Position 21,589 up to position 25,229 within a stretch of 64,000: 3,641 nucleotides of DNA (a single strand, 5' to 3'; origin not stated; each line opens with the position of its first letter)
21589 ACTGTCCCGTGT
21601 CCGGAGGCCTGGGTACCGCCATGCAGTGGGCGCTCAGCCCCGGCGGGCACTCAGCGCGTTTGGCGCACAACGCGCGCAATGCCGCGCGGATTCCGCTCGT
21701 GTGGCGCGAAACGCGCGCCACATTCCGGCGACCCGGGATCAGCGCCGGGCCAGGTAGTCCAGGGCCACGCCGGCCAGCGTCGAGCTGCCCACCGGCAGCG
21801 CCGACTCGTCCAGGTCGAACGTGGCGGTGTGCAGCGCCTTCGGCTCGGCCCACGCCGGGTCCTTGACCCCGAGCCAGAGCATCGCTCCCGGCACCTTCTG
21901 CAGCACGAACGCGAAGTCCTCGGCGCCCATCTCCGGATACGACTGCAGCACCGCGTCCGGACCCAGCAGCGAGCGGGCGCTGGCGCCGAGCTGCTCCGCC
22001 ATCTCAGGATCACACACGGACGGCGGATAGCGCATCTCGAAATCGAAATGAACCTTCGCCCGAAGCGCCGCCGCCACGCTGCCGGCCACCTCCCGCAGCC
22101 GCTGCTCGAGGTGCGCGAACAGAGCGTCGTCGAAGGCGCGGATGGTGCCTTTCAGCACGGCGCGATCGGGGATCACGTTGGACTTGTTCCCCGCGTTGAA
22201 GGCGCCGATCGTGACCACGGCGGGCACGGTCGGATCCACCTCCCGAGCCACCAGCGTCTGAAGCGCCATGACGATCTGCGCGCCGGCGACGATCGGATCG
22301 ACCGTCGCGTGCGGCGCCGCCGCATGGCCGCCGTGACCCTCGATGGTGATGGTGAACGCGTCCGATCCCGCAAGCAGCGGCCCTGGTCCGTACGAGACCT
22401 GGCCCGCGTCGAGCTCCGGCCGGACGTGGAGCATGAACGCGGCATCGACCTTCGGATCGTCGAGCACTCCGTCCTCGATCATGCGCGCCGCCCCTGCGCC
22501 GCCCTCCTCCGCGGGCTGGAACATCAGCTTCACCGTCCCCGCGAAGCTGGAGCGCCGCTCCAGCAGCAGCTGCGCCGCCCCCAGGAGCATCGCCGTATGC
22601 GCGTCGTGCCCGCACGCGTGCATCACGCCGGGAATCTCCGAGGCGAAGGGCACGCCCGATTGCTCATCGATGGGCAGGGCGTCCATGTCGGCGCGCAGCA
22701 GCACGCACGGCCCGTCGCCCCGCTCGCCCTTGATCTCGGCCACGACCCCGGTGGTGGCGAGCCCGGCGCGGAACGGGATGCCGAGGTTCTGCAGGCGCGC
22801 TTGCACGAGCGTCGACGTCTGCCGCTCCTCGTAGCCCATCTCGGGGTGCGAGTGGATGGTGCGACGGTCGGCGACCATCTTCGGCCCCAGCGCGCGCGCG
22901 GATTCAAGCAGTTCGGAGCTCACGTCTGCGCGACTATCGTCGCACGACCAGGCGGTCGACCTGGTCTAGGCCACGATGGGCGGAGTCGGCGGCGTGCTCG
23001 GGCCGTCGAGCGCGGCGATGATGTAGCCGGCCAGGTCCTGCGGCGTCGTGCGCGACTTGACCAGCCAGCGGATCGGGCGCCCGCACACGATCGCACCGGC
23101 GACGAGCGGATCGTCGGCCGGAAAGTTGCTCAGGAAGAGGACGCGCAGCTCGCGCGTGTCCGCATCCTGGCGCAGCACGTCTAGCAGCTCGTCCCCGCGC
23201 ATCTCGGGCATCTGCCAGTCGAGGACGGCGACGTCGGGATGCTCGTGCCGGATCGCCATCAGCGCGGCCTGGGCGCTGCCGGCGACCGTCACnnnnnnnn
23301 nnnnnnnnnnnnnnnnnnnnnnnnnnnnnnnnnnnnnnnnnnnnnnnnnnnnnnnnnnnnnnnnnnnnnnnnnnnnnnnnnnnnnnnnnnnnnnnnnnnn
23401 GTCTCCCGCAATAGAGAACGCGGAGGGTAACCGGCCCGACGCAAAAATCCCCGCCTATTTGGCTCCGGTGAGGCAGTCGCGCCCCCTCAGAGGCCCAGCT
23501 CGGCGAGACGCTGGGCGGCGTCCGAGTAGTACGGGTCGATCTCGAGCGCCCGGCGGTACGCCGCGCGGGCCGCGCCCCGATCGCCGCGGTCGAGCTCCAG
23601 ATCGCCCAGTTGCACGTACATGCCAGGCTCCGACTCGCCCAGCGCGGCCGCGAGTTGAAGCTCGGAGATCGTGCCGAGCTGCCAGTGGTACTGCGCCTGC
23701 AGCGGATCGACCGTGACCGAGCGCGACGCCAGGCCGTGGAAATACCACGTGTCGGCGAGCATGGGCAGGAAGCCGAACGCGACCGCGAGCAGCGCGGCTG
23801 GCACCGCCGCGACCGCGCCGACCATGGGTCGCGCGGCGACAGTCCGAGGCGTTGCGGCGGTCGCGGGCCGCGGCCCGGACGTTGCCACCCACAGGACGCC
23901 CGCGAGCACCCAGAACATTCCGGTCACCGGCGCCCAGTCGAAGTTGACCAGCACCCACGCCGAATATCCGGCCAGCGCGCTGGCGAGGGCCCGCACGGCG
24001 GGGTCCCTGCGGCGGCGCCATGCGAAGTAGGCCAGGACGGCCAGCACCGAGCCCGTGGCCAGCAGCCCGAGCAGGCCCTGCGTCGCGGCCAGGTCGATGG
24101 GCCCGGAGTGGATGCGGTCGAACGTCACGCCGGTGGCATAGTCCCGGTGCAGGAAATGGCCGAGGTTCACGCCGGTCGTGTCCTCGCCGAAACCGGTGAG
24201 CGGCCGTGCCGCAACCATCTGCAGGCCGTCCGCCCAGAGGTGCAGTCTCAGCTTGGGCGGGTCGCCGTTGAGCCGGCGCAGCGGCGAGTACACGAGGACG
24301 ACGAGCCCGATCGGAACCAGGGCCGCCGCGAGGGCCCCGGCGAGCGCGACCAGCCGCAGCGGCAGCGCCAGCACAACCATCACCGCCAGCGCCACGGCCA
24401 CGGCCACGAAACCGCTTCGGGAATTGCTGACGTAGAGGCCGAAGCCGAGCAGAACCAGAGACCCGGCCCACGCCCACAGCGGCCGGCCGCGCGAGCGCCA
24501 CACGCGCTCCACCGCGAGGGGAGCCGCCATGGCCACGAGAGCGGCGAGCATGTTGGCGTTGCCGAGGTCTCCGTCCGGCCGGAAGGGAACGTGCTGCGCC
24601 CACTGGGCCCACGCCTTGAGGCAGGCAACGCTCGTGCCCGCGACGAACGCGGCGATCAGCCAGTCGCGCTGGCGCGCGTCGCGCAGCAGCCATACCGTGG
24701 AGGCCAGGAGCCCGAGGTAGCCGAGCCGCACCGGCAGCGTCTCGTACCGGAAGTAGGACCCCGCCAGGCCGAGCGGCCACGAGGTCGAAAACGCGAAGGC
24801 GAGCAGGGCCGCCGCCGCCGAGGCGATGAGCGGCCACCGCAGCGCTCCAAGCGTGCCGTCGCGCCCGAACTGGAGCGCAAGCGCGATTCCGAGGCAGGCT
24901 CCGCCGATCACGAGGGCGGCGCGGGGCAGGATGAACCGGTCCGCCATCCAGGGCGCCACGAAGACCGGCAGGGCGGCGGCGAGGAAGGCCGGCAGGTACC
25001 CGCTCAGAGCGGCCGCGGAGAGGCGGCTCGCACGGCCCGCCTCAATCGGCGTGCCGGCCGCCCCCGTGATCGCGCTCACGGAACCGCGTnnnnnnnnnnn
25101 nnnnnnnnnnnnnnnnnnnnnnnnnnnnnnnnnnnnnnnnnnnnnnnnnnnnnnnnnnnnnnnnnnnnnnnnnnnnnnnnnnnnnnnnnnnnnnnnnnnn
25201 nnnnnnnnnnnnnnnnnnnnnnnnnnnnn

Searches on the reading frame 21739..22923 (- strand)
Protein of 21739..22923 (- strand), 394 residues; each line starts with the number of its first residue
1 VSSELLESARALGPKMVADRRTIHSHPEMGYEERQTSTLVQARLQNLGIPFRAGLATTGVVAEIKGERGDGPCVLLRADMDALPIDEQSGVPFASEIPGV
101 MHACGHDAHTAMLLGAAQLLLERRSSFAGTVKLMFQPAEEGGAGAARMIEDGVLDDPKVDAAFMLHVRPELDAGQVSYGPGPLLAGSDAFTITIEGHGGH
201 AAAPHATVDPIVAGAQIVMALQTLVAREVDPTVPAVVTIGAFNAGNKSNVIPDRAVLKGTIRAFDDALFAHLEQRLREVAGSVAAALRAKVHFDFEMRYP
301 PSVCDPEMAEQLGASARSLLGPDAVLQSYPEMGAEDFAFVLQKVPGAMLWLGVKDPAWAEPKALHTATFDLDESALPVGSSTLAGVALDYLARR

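Call 9: search_protein_families(library=pfam, proteins=[window:21739-22923:-], max_evalue=0.001)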
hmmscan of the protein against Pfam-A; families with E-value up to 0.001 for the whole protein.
window:21739-22923:- (394 aa): 2 families
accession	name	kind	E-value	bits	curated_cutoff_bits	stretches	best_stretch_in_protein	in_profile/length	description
PF01546.33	Peptidase_M20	-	2.4e-45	155.4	24.6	1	75-387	1-204/206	Peptidase family M20/M25/M40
PF07687.19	M20_dimer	-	1.4e-13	51.2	21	1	186-283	5-102/107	Peptidase dimerisation domain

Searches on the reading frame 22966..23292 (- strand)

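Call 9: search_protein_families(library=pfam, proteins=[window:22966-23292:-], max_evalue=0.001)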
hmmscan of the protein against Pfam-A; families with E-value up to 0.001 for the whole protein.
window:22966-23292:- (108 aa): 1 family
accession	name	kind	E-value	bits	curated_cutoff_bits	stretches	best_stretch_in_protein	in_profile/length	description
PF00072.30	Response_reg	-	6.8e-09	36.3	30.2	1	3-59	27-81/111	Response regulator receiver domain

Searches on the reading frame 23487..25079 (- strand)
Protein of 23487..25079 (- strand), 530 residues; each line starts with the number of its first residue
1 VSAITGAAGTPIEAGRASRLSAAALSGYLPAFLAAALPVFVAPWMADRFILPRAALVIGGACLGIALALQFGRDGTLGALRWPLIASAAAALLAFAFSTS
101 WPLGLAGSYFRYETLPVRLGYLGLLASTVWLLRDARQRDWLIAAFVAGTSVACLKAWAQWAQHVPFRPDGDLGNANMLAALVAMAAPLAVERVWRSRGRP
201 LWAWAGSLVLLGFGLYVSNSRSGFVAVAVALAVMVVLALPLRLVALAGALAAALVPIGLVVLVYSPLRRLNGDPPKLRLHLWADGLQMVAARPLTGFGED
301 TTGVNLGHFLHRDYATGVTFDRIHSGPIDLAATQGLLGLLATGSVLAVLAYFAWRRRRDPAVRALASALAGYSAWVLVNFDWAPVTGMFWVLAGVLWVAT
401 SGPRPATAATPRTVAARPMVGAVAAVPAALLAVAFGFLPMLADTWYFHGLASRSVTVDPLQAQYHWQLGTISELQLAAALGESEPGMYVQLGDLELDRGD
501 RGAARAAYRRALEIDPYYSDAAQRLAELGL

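Call 9: search_protein_families(library=pfam, proteins=[window:23487-25079:-], max_evalue=0.001)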
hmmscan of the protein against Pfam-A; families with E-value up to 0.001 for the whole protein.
window:23487-25079:- (530 aa): 3 families
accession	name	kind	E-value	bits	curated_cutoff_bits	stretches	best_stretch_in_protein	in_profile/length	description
PF04932.20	Wzy_C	-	3e-15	56.8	31.7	1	207-341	2-147/149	O-Antigen ligase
PF13428.12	TPR_14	-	3.2e-05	24.6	23.5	1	487-528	3-44/44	Tetratricopeptide repeat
PF13181.12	TPR_8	-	0.00019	21.8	25.7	1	487-516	3-32/34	Tetratricopeptide repeat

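Call 66: search_protein_families(library=ncbifam, proteins=[window:23487-25079:-], max_evalue=0.001)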
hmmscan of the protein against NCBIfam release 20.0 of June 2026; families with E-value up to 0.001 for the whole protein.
window:23487-25079:- (530 aa): 0 families
